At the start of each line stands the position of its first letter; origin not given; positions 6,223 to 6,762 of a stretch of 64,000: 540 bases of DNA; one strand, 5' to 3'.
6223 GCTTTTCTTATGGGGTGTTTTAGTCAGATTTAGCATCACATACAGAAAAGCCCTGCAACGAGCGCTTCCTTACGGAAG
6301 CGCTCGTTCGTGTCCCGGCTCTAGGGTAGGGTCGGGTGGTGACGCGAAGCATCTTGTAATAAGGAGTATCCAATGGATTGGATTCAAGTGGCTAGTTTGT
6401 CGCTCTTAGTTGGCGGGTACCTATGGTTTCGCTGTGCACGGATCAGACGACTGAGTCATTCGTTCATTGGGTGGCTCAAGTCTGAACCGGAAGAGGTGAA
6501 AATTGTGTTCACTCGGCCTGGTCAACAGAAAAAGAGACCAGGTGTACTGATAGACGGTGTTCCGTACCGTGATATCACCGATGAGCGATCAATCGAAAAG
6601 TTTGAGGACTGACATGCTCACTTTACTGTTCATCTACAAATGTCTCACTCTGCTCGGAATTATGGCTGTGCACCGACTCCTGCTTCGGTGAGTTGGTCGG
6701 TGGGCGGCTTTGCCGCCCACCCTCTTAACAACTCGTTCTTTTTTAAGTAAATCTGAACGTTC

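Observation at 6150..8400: GC-rich island with a duplicated 58-bp hairpin+RBS leader in front of two genes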

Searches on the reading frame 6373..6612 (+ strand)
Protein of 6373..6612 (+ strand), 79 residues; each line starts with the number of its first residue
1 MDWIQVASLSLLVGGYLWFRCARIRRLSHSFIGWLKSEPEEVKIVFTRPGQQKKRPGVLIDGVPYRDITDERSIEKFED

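Call 10: search_protein_families(library=pfam, proteins=[window:6373-6612:+], max_evalue=0.01)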
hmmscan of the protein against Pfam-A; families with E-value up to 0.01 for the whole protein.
window:6373-6612:+ (79 aa): 0 families

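Call 49: search_protein_families(library=padloc, proteins=[window:6373-6612:+], max_evalue=0.01)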
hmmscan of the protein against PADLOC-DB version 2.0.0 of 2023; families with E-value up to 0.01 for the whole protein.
window:6373-6612:+ (79 aa): 0 families

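Call 81: search_protein_families(library=ncbifam, proteins=[window:6373-6612:+], max_evalue=0.01)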
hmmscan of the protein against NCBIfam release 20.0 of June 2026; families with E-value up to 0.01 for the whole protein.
window:6373-6612:+ (79 aa): 0 families
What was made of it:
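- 6373..6612 (+): ORF79, a small protein with one N-terminal TM segment. It is the first cistron after leader A. No Pfam, NCBIfam or PADLOC hit (calls 10, 49, 81).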
